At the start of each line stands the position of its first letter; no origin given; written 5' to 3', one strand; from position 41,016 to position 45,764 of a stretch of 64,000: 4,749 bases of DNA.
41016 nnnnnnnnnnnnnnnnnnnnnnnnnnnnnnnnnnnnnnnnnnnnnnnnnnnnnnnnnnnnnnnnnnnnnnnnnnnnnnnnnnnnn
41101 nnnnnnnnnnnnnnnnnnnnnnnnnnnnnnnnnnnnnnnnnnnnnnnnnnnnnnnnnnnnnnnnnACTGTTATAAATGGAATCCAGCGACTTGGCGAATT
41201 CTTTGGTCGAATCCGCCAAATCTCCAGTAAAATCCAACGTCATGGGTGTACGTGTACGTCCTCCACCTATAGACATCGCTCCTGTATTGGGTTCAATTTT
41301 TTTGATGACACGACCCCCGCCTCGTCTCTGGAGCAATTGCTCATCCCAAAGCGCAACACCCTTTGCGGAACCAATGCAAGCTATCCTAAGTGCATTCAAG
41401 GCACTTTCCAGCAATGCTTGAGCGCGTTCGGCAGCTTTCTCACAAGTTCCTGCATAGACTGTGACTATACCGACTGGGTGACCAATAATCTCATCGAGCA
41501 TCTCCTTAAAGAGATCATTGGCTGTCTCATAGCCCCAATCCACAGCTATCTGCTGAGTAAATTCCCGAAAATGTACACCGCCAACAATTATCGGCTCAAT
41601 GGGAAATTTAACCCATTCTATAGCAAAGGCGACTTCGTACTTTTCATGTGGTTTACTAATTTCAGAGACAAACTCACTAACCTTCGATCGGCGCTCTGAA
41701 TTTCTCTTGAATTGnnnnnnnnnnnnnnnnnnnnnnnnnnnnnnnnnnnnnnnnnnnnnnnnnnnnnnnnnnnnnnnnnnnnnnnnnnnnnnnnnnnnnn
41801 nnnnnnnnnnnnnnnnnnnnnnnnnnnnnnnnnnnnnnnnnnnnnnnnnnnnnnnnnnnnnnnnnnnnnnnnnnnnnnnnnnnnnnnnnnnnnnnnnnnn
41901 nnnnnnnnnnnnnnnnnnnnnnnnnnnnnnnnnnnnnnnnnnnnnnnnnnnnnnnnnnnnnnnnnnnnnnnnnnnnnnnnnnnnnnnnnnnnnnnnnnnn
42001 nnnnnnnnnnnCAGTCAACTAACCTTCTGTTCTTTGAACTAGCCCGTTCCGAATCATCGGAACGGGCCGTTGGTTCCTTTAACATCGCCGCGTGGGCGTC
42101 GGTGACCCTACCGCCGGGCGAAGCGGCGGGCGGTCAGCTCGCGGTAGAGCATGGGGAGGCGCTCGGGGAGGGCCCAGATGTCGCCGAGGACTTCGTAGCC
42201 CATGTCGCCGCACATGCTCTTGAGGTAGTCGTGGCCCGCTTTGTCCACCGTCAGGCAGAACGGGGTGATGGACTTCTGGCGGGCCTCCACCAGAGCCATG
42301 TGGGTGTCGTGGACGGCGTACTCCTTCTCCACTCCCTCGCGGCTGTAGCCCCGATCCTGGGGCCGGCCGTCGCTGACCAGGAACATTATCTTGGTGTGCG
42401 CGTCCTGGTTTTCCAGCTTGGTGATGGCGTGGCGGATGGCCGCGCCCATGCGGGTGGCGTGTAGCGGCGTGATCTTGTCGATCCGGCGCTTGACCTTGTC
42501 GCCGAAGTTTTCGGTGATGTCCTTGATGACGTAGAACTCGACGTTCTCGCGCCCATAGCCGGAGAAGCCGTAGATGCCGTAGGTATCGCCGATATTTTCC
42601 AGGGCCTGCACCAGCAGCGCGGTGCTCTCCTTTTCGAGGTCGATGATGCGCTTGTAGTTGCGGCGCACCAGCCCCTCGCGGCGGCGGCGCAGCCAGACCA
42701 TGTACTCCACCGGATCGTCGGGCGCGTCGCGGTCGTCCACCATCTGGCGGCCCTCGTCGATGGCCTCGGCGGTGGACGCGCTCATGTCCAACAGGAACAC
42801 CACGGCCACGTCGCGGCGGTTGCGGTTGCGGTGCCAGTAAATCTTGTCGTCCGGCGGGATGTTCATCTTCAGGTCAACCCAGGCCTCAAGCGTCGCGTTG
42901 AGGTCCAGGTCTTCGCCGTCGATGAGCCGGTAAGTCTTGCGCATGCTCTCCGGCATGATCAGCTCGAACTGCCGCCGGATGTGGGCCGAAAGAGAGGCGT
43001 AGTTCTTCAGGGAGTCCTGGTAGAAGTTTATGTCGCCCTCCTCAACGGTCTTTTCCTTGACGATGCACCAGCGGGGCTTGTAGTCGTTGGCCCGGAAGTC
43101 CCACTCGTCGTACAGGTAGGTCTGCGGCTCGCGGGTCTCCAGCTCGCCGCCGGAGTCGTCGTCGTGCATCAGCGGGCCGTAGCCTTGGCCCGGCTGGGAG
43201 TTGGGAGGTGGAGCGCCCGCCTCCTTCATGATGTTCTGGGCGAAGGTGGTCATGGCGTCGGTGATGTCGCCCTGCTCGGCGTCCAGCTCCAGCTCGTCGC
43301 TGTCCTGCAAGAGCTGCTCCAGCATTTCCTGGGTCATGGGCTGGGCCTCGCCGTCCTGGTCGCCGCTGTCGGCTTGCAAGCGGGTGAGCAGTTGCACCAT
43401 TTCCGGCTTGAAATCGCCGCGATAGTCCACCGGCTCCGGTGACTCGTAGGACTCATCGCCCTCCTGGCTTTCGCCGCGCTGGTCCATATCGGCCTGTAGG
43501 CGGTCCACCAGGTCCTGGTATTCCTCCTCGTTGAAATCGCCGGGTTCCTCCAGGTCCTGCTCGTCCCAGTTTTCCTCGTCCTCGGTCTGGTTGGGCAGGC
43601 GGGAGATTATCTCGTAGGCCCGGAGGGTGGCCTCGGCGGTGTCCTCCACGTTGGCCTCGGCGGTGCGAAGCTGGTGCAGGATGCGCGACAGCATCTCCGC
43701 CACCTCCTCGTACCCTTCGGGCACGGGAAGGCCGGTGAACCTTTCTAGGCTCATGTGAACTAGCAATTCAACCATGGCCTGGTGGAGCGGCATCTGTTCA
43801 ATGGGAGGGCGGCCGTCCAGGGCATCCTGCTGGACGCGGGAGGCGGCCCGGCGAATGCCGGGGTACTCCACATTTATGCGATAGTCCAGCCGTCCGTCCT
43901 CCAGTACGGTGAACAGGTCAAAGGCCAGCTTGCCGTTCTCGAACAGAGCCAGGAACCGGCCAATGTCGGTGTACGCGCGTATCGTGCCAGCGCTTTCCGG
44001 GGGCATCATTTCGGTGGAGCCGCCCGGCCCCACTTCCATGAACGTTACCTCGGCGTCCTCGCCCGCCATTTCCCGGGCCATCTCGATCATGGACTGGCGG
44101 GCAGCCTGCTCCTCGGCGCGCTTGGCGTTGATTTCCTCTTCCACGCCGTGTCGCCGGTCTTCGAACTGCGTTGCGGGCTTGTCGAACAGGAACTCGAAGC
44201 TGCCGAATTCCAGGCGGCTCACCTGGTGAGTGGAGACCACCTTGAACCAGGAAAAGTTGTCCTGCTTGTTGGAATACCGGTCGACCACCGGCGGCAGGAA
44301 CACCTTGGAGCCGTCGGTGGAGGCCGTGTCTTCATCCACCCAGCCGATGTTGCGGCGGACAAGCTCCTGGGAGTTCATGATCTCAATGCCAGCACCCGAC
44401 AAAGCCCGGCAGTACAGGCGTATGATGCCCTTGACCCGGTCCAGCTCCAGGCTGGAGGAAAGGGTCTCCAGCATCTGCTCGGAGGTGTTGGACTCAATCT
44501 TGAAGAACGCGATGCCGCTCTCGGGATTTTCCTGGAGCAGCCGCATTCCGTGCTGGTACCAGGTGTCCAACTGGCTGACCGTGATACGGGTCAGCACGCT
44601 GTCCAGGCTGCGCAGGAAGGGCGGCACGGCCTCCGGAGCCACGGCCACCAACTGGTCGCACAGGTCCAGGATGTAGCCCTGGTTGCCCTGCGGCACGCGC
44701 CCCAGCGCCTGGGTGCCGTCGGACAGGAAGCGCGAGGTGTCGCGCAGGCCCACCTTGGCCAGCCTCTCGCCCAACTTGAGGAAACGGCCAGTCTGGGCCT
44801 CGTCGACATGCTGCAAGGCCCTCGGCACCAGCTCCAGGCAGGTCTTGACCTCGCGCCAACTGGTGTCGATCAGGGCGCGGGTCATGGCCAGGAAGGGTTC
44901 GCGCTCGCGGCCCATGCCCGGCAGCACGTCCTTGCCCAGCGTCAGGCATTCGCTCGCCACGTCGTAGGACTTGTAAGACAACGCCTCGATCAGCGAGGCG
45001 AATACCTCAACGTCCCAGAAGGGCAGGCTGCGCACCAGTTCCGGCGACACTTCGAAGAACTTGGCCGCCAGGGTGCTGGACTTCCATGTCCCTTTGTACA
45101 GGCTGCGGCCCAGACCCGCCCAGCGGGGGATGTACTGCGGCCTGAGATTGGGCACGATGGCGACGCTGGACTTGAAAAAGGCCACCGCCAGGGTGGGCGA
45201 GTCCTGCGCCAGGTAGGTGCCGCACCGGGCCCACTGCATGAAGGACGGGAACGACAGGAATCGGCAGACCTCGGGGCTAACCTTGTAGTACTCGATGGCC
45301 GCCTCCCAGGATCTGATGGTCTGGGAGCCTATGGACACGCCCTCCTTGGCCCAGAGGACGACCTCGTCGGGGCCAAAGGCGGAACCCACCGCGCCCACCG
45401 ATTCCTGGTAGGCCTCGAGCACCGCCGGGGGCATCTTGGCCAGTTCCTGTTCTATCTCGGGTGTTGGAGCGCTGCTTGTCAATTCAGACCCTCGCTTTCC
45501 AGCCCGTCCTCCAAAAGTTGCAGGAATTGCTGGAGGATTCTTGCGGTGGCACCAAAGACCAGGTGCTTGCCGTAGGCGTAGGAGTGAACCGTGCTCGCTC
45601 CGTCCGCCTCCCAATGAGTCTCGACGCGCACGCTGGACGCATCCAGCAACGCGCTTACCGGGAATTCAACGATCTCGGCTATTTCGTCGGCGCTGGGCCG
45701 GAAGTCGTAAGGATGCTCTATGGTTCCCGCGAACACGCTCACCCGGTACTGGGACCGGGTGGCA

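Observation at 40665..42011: Low-GC orphan gene encoding a HEPN-type (Rx4H) C-terminal domain fused to a 300-aa unknown N-terminal region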

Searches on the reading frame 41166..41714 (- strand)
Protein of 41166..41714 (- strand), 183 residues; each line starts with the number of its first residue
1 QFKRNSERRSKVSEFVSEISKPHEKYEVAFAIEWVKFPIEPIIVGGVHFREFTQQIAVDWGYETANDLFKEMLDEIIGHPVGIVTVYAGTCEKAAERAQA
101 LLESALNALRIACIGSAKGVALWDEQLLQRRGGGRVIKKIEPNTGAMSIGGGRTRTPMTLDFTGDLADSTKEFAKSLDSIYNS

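Call 86: search_solved_structures(query=A6, max_evalue=10, show_alignments=2)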
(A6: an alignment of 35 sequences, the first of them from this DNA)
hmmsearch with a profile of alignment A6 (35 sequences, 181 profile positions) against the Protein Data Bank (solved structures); distinct sequences matched with E-value up to 10: 2.
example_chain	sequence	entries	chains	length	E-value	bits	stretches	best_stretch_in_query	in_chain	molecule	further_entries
1xpp_A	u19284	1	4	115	0.19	14.6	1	41-102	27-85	DNA-directed RNA polymerase subunit L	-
5zee_A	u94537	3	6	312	1.4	11.9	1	30-78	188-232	Arginase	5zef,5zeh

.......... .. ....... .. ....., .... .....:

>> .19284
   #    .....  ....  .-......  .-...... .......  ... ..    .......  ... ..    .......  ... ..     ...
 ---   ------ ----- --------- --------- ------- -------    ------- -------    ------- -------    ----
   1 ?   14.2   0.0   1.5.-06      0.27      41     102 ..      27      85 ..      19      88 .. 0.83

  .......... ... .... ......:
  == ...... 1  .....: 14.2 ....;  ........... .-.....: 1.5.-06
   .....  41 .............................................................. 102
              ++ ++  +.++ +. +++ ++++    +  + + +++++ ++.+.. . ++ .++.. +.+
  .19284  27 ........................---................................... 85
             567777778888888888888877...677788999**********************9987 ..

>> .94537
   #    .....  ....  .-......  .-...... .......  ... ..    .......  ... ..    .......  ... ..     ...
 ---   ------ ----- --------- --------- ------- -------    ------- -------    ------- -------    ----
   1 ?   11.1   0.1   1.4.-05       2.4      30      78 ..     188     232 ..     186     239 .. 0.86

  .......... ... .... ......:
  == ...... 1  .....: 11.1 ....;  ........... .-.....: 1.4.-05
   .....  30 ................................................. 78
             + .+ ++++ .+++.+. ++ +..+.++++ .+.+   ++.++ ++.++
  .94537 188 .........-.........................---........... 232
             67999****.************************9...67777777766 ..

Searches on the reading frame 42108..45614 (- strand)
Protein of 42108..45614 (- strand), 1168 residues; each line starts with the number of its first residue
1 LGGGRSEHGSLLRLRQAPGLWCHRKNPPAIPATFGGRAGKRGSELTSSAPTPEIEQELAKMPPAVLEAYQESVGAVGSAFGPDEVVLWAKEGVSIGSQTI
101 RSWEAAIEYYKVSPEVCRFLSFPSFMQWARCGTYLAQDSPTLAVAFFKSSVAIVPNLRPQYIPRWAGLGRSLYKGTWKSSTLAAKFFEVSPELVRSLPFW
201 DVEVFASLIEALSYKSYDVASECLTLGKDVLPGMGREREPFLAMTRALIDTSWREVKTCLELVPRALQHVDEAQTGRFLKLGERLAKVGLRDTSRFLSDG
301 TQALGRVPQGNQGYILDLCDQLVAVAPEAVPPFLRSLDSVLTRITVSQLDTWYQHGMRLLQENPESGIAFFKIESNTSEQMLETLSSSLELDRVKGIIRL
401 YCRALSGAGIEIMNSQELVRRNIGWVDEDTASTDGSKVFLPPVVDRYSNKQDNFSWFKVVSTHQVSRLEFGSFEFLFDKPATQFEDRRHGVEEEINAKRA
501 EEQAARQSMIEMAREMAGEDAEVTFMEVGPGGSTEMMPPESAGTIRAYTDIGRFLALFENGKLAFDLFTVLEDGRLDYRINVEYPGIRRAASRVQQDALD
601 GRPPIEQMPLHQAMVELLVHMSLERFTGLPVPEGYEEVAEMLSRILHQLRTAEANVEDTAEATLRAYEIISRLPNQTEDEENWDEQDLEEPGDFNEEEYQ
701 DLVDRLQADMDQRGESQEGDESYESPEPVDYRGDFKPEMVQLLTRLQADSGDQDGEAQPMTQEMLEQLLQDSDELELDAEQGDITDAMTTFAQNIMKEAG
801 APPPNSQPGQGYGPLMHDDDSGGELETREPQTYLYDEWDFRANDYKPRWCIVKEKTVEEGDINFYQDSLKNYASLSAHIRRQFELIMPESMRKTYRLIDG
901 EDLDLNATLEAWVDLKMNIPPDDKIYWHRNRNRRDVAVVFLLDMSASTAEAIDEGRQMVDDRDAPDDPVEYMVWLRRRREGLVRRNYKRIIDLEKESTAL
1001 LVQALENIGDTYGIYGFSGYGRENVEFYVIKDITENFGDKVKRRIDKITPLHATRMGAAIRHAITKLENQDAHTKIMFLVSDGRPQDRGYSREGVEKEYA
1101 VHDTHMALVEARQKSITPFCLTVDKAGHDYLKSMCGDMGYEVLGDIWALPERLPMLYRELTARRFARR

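Call 3: search_protein_families(library=pfam, proteins=[window:42108-45614:-], max_evalue=1)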
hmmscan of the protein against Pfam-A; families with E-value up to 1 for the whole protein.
window:42108-45614:- (1168 aa): 5 families
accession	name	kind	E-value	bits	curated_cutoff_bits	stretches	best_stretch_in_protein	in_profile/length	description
PF00092.34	VWA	-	3.8e-07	30.9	23.8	1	998-1138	24-154/174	von Willebrand factor type A domain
PF13519.12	VWA_2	-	1.2e-05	26.4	27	1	990-1083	20-106/107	von Willebrand factor type A domain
PF05762.20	VWA_CoxE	-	0.0021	17.9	26.4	1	896-950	20-71/222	VWA domain containing CoxE-like protein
PF03993.17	DUF349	-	0.017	15.8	23.9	1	481-520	10-49/75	Domain of Unknown Function (DUF349)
PF13093.11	FTA4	-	0.037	14.3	24.8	1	638-719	71-148/199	Kinetochore complex Fta4 of Sim4 subunit, or CENP-50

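Call 4: search_protein_families(library=padloc, proteins=[window:42108-45614:-], max_evalue=1)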
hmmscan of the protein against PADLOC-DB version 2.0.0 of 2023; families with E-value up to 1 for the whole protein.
window:42108-45614:- (1168 aa): 0 families
